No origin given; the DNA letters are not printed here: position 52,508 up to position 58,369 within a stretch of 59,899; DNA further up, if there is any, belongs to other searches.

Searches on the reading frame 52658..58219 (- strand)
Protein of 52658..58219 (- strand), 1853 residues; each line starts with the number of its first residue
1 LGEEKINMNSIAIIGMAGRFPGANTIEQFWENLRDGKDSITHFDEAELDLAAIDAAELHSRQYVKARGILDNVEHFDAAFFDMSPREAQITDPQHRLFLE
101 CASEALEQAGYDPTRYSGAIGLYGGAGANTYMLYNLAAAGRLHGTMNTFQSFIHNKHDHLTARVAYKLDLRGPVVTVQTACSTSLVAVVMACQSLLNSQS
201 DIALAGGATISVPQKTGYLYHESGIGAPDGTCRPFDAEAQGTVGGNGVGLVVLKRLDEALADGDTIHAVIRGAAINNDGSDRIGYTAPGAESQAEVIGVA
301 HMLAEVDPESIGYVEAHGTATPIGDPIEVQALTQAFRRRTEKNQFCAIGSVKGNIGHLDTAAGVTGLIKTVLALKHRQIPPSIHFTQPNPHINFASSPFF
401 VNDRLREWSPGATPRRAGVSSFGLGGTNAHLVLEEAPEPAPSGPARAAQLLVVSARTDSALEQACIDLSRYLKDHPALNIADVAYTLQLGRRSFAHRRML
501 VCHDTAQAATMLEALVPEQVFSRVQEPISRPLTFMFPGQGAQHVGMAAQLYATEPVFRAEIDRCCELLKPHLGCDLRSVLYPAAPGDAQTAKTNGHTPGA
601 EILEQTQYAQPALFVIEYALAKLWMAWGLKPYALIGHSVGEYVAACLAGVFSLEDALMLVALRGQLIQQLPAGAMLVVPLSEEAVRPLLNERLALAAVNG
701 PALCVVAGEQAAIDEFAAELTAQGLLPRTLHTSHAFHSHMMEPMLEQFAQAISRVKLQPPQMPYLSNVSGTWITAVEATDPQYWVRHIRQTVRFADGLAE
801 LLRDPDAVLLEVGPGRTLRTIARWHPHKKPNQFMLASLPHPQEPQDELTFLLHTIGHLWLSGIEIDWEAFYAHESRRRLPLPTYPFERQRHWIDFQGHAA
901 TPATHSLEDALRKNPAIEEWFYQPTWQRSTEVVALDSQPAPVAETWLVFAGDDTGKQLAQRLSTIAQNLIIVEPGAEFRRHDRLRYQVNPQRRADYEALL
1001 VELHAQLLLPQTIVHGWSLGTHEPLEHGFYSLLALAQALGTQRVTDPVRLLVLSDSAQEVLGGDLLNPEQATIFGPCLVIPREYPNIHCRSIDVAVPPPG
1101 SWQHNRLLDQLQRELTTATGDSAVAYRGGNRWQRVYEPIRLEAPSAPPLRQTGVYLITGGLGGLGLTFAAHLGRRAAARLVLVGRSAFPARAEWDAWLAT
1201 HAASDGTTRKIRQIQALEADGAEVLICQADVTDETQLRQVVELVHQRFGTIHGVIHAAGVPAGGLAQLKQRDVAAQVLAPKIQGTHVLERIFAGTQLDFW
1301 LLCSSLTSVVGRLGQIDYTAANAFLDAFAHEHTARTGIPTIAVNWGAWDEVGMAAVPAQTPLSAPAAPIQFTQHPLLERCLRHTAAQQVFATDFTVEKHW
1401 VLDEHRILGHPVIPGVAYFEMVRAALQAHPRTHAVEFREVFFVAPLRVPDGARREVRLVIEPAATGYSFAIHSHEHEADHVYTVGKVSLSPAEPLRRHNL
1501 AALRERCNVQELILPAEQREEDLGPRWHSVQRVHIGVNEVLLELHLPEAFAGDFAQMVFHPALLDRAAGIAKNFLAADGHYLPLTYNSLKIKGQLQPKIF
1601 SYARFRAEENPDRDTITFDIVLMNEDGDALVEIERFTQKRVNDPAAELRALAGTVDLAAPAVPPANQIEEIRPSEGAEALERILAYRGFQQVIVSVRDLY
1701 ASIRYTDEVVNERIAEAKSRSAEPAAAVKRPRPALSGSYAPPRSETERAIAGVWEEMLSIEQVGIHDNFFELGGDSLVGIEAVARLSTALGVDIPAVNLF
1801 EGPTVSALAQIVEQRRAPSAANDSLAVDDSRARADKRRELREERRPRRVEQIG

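Call 10: search_protein_families(library=pfam, proteins=[window:52658-58219:-], max_evalue=0.001)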
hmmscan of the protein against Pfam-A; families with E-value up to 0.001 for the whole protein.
window:52658-58219:- (1853 aa): 13 families
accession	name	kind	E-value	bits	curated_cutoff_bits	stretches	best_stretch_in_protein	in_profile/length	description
PF00109.32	ketoacyl-synt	-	1.4e-71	241.5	20.8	1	9-259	2-252/252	Beta-ketoacyl synthase, N-terminal domain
PF00698.26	Acyl_transf_1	-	8.9e-56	190.1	32.7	1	533-863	1-317/319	Acyl transferase domain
PF08659.16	KR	-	3e-51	174.3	22.6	1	1153-1350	1-180/180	KR domain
PF02801.28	Ketoacyl-synt_C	-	3.3e-43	146.9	20.8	1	267-385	1-118/119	Beta-ketoacyl synthase, C-terminal domain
PF22621.2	CurL-like_PKS_C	-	1.1e-22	80.2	27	1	449-512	1-64/64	CurL-like, PKS C-terminal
PF21089.3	PKS_DH_N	-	1.3e-21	76.9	27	1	1374-1473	1-102/103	Polyketide synthase dehydratase domain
PF16197.11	KAsynt_C_assoc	-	2.7e-18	66.8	33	1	388-497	1-107/111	Ketoacyl-synthetase C-terminal extension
PF14765.12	PS-DH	-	3.6e-17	62.9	23.7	1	1518-1645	28-163/166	Polyketide synthase dehydratase N-terminal domain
PF21394.3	Beta-ketacyl_N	-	6.3e-16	58.9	26.9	1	947-1112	4-168/170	Beta-ketoacyl synthase-like, N-terminal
PF22336.2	RhiE-like_linker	-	2.7e-14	53.3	27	1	452-516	1-64/67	RhiE-like, KS-MAT linker domain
PF00550.31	PP-binding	-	3.3e-14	53.3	20.8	1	1749-1811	2-66/67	Phosphopantetheine attachment site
PF00106.31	adh_short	-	3.9e-10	40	26.6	1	1156-1344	4-175/195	short chain dehydrogenase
PF13561.12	adh_short_C2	-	5.9e-07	29.7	27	1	1208-1268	30-92/236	Enoyl-(Acyl carrier protein) reductase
